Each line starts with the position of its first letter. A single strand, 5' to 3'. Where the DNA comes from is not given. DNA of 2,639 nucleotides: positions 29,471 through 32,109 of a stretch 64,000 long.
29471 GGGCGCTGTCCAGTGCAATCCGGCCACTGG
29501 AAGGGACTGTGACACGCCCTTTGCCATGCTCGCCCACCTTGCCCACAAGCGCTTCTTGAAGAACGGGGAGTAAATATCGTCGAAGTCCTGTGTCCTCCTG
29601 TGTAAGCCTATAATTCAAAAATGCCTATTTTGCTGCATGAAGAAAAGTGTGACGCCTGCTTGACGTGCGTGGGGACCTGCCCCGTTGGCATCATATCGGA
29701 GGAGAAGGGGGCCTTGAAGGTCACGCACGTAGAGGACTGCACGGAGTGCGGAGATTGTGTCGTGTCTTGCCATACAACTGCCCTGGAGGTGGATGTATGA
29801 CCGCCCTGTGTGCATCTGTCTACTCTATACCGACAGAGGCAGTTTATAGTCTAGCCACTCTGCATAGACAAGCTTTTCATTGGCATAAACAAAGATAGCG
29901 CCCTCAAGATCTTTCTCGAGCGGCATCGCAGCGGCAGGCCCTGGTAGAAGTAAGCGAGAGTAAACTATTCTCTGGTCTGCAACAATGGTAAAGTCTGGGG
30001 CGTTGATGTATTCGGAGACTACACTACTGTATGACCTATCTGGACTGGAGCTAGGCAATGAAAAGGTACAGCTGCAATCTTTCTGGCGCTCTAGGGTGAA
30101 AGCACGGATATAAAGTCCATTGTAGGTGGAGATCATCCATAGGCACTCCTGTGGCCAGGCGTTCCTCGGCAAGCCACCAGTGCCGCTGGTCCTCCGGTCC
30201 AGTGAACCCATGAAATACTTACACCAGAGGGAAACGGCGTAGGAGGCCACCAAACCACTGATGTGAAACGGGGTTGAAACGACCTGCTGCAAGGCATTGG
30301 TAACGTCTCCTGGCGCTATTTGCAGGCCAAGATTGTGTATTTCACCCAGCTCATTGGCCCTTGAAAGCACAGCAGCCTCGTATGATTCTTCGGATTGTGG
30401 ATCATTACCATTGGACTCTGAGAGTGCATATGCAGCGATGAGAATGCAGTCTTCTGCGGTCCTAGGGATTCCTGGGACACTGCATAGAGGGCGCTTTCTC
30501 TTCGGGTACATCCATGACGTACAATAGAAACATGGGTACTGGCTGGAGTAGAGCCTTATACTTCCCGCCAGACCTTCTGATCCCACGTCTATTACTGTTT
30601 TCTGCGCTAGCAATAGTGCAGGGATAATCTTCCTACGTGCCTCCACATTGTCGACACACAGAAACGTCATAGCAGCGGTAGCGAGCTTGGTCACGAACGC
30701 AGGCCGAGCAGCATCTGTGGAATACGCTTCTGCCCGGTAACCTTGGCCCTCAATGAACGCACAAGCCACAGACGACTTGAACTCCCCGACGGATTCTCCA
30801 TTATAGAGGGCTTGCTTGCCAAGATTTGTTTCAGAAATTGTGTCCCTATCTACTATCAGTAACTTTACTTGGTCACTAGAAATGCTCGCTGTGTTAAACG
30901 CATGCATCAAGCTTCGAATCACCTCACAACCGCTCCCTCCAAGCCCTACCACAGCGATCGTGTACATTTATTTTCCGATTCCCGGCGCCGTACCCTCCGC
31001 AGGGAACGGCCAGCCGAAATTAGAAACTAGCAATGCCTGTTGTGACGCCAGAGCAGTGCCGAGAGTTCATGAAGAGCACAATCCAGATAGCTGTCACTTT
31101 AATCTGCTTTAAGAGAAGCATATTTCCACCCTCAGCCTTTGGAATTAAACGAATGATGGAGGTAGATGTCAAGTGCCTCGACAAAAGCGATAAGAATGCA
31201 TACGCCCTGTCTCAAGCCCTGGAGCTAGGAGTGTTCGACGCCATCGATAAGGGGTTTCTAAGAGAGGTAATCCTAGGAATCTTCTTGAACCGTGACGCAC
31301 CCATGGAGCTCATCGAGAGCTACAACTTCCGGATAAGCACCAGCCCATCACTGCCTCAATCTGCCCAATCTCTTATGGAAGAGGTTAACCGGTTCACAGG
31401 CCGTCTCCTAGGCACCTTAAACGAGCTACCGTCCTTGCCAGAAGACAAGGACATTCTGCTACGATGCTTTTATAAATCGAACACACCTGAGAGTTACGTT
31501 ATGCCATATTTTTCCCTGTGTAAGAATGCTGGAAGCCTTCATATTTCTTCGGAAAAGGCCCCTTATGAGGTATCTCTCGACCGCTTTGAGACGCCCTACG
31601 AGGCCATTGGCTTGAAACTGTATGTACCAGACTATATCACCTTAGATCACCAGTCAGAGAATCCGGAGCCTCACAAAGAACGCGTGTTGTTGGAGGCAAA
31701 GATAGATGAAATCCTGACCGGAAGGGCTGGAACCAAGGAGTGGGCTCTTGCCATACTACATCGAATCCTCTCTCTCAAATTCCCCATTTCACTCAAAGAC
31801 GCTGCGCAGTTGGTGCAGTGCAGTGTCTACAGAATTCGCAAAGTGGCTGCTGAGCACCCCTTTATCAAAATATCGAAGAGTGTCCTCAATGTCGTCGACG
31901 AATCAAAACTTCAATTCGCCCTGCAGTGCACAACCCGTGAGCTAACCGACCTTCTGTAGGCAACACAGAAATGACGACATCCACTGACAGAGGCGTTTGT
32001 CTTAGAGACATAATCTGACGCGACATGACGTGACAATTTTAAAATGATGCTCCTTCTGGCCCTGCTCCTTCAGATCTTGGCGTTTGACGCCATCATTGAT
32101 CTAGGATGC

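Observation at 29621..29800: Unlisted 59-aa 2[4Fe-4S] ferredoxin gene between the Rab-like GTPase and the E1 gene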

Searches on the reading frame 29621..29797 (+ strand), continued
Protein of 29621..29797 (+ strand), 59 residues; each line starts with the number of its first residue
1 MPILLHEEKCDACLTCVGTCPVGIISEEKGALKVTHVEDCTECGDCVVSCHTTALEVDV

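Call 30: list_cluster_members(proteins=[P0033, P0034, P0035, P0037, P0047, P0052, P0055, P0056, P0063, P0065])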
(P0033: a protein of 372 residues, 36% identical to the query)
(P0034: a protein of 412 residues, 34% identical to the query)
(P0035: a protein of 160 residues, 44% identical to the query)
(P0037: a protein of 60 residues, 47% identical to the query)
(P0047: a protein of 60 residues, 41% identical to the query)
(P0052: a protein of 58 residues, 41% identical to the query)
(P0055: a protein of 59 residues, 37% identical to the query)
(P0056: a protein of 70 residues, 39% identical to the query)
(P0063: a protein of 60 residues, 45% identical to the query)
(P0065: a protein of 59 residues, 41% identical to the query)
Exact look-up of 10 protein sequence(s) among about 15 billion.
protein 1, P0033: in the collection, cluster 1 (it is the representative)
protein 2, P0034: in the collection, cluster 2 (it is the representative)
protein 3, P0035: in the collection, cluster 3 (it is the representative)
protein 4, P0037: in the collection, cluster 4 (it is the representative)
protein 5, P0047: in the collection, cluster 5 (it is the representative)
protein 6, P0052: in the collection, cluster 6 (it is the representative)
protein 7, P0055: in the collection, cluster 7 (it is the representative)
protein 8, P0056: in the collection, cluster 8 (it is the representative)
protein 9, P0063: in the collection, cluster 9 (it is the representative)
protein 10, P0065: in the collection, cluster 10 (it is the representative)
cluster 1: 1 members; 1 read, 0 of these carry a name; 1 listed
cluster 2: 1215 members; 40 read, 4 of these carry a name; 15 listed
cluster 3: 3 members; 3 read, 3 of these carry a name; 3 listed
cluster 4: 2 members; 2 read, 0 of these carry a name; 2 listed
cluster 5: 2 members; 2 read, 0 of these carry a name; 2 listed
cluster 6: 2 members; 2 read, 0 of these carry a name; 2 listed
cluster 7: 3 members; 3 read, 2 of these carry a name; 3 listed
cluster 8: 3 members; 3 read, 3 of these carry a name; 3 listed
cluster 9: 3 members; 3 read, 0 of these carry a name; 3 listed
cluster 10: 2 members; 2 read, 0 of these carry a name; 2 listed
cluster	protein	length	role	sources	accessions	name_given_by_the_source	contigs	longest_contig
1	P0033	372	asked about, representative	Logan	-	-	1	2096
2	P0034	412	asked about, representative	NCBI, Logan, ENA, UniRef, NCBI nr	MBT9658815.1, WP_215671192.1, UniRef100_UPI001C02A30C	4Fe-4S binding protein [Methanobrevibacter smithii] | 4Fe-4S binding protein n=1 Tax=Methanobrevibacter smithii TaxID=2173 RepID=UPI001C02A30C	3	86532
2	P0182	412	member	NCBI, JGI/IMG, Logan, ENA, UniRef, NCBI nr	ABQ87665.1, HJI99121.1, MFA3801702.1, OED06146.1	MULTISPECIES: 4Fe-4S binding protein [Methanobrevibacter] | ferredoxin | Energy-converting hydrogenase B, subunit K, EhbK n=1 Tax=Methanobrevibacter smithii ...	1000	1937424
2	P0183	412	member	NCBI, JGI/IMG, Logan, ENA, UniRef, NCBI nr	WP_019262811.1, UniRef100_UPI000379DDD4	4Fe-4S binding protein [Methanobrevibacter smithii] | 4Fe-4S binding protein n=1 Tax=Methanobrevibacter smithii TaxID=2173 RepID=UPI000379DDD4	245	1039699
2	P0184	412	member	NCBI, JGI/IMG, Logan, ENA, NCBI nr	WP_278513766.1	ferredoxin | 4Fe-4S binding protein [Methanobrevibacter smithii]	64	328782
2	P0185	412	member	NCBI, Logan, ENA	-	-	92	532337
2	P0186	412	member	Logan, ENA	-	-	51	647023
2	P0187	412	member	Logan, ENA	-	-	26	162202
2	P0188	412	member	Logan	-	-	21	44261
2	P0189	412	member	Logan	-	-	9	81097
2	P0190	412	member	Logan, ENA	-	-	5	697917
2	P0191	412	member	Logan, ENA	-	-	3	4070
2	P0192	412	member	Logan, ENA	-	-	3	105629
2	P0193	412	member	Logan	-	-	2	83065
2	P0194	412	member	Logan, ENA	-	-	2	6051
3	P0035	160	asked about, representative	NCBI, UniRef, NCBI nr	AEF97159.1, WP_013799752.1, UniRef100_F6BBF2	4Fe-4S binding protein [Methanotorris igneus] | 4Fe-4S ferredoxin iron-sulfur binding domain-containing protein n=1 Tax=Methanotorris ...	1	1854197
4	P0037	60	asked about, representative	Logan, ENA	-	-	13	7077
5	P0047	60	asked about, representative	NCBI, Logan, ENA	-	-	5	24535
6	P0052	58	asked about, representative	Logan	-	-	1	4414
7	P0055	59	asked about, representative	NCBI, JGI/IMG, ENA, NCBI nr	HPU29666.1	MAG TPA: 4Fe-4S binding protein [Syntrophorhabdaceae bacterium] | 4Fe-4S binding protein [Syntrophorhabdaceae bacterium]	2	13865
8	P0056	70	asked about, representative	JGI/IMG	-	adenylylsulfate reductase subunit B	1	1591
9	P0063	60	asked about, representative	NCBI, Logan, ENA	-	-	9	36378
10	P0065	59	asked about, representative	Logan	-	-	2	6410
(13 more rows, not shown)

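Call 39: predict_structure(alignment_id=A1)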
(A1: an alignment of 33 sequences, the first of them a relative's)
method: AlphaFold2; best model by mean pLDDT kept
length: 59 residues; sequences in the alignment: 33
mean_pLDDT: 91.2   pTM: 0.74
mean pLDDT of the five models: 91.2, 89.7, 89.3, 89.3, 88.4
residues with pLDDT >= 90: 46; 70-90: 11; 50-70: 2; < 50: 0
segments of 3 or more residues with pLDDT < 50: none
pLDDT, mean of each block of 10 residues (from residue 1): 88 95 92 90 94 88
secondary structure, 60 per line:
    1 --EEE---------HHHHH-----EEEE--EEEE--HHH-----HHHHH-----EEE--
elements in order: E3-5 H15-19 E25-28 E31-34 H45-49 E55-57

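Call 44: fold_search(model_id=the predicted structure, library=pdb)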
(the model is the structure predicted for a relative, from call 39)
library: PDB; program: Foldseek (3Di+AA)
matches with E <= 10: 380; with E <= 0.001: 26
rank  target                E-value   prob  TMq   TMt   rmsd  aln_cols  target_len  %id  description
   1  8rvu_A                4.7e-05  1.00  0.82  0.08   1.3        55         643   34  CryoEM structure of the Elp-Hdr complex of Methanothermobacter marburgensis state 2 (composite structure) (released 2025-05-14)
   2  8a6t_B                6.9e-05  1.00  0.82  0.09   1.7        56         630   36  Cryo-EM structure of the electron bifurcating Fe-Fe hydrogenase HydABC complex from Thermoanaerobacter kivui in the re (released 2023-02-15)
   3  9a0b_B                1.9e-04  1.00  0.82  0.54   1.5        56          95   30  Structure determination of the HgcAB complex using metagenome sequence data, coevolution analysis, and ab initio struc (released 2020-06-12)
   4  5t5i_P                2.0e-04  1.00  0.89  0.66   1.2        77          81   25  TUNGSTEN-CONTAINING FORMYLMETHANOFURAN DEHYDROGENASE FROM METHANOTHERMOBACTER WOLFEII, ORTHORHOMBIC FORM AT 1.9 A (released 2016-10-19)
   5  7q4v_B                2.7e-04  1.00  0.81  0.09   1.6        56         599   25  Electron bifurcating hydrogenase - HydABC from A. woodii (released 2023-02-22)
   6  7bkb_A                2.7e-04  1.00  0.75  0.08   2.5        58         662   29  Formate dehydrogenase - heterodisulfide reductase - formylmethanofuran dehydrogenase complex from Methanospirillum hun (released 2021-09-29)
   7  5t5i_G                2.9e-04  1.00  0.89  0.67   1.2        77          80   25  TUNGSTEN-CONTAINING FORMYLMETHANOFURAN DEHYDROGENASE FROM METHANOTHERMOBACTER WOLFEII, ORTHORHOMBIC FORM AT 1.9 A (released 2016-10-19)
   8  5exe_B                2.9e-04  1.00  0.82  0.17   1.3        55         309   27  Crystal structure of oxalate oxidoreductase from Moorella thermoacetica bound with carboxy-TPP adduct (released 2015-12-30)
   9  5exd_E                3.2e-04  1.00  0.83  0.18   1.3        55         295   27  Crystal structure of oxalate oxidoreductase from Moorella thermoacetica bound with carboxy-di-oxido-methyl-TPP (COOM-T (released 2015-12-30)
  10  8rvy_A                3.7e-04  1.00  0.81  0.08   1.3        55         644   34  CryoEM structure of the Elp-Hdr complex of Methanothermobacter marburgensis state 1 (composite structure) (released 2025-05-14)
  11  8oh5_B                3.7e-04  1.00  0.81  0.09   1.7        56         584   30  Cryo-EM structure of the electron bifurcating transhydrogenase StnABC complex from Sporomusa Ovata (state 2) (released 2023-09-13)
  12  5exd_B                4.0e-04  1.00  0.83  0.18   1.3        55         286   27  Crystal structure of oxalate oxidoreductase from Moorella thermoacetica bound with carboxy-di-oxido-methyl-TPP (COOM-T (released 2015-12-30)
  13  1fca                  4.3e-04  1.00  0.73  0.78   1.9        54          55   30  STRUCTURE OF THE FERREDOXIN FROM CLOSTRIDIUM ACIDURICI: MODEL AT 1.8 ANGSTROMS RESOLUTION (released 1995-07-10)
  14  8a5e_B                4.6e-04  1.00  0.80  0.12   1.5        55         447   25  Cryo-EM structure of the electron bifurcating Fe-Fe hydrogenase HydABC complex from Acetobacterium woodii in the reduc (released 2023-02-22)
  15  8a8o_C                5.4e-04  1.00  0.86  0.53   1.3        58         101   29  PAPS reductase from Methanothermococcus thermolithotrophicus refined to 1.45 A (released 2023-04-26)
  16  1dur                  5.4e-04  1.00  0.77  0.82   1.8        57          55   26  Replacement for 1FDX 2(4FE4S) ferredoxin from (NOW) Peptostreptococcus asaccharolyticus (released 2000-03-29)
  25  1fdn                  9.1e-04  1.00  0.76  0.81   1.7        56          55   28  REFINED CRYSTAL STRUCTURE OF THE 2[4FE-4S] FERREDOXIN FROM CLOSTRIDIUM ACIDURICI AT 1.84 ANGSTROMS RESOLUTION (released 1994-08-31)
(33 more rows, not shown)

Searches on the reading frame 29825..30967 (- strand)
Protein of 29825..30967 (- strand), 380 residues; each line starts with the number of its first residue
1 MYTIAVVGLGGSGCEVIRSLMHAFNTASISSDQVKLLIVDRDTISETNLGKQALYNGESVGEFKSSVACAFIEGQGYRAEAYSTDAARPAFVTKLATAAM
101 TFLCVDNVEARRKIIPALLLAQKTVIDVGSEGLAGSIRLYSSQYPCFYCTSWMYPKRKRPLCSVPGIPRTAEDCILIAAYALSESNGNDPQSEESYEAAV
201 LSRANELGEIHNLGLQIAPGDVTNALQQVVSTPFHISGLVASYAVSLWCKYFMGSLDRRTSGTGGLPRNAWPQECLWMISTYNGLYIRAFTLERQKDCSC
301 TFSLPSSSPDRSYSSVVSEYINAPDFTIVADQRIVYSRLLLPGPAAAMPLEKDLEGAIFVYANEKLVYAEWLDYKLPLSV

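Call 7: list_cluster_members(proteins=[window:29621-29797:+, window:29825-30967:-, window:27560-28978:-])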
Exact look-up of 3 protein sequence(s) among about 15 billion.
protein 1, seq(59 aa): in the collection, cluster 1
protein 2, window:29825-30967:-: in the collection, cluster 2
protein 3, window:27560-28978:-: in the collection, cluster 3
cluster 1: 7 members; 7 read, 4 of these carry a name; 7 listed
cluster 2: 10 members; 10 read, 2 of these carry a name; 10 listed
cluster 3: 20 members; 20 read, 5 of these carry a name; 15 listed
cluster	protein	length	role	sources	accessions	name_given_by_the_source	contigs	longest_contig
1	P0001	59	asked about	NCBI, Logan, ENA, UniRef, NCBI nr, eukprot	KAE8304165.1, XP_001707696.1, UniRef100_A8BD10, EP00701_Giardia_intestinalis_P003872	4Fe-4S binding domain-containing protein [Giardia duodenalis] | 4Fe-4S binding domain-containing protein n=1 Tax=Giardia intestinalis (strain ATCC 50803 ... | 4Fe-4S binding domain-containing protein [Giardia intestinalis]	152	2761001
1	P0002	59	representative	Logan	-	-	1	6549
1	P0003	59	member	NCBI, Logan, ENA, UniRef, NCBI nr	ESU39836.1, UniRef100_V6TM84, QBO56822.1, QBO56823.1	Putative oxidoreductase [Giardia duodenalis] | Putative oxidoreductase n=1 Tax=Giardia intestinalis TaxID=5741 RepID=V6TM84_GIAIN | Putative oxidoreductase [Giardia intestinalis]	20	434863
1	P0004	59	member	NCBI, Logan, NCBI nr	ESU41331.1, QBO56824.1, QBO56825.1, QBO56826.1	Putative oxidoreductase [Giardia duodenalis] | Putative oxidoreductase [Giardia intestinalis]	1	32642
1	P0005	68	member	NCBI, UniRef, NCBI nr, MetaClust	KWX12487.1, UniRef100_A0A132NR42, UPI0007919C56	putative oxidoreductase [Giardia duodenalis assemblage B] | Putative oxidoreductase n=2 Tax=Giardia intestinalis TaxID=5741 RepID=A0A132NR42_GIAIN | putative oxidoreductase [Giardia intestinalis assemblage B]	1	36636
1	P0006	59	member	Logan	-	-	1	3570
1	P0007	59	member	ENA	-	-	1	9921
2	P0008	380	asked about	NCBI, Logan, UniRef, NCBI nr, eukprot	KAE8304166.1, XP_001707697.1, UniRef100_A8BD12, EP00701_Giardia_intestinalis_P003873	Ubiquitin-conjugating enzyme E1 [Giardia duodenalis] | NEDD8-activating enzyme E1 catalytic subunit n=1 Tax=Giardia intestinalis (strain ATCC ... | Ubiquitin-conjugating enzyme E1 [Giardia intestinalis]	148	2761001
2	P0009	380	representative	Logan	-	-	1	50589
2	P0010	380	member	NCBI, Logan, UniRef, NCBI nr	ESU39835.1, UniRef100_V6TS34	Ubiquitin-activating enzyme E1 [Giardia duodenalis] | NEDD8-activating enzyme E1 catalytic subunit n=1 Tax=Giardia intestinalis TaxID=5741 ... | Ubiquitin-activating enzyme E1 [Giardia intestinalis]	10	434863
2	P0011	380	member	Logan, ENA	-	-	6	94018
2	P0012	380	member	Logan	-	-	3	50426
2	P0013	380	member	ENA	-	-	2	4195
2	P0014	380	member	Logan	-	-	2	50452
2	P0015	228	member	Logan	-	-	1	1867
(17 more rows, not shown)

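Call 47: search_protein_families(library=pfam, proteins=[window:29825-30967:-], max_evalue=0.01)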
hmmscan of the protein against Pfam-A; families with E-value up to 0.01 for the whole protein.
window:29825-30967:- (380 aa): 1 family
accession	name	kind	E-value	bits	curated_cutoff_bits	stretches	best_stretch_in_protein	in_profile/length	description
PF00899.27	ThiF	-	2.5e-21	76.4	28.1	1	3-251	22-205/238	ThiF family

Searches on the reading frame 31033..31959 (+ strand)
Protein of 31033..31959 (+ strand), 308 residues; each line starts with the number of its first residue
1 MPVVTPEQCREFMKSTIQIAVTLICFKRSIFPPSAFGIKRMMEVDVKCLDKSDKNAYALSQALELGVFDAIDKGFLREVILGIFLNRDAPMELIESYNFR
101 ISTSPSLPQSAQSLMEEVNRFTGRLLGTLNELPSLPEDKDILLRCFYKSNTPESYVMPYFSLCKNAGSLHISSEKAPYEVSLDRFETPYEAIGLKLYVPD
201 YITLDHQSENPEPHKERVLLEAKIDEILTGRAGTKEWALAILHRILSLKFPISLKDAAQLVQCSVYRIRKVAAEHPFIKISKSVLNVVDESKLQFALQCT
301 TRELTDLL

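Call 47: search_protein_families(library=pfam, proteins=[window:31033-31959:+], max_evalue=0.01)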
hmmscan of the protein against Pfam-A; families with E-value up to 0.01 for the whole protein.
window:31033-31959:+ (308 aa): 1 family
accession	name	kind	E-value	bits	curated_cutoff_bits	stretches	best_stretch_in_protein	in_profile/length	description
PF02301.23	HORMA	-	2.2e-29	102.9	24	1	11-189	3-208/209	HORMA domain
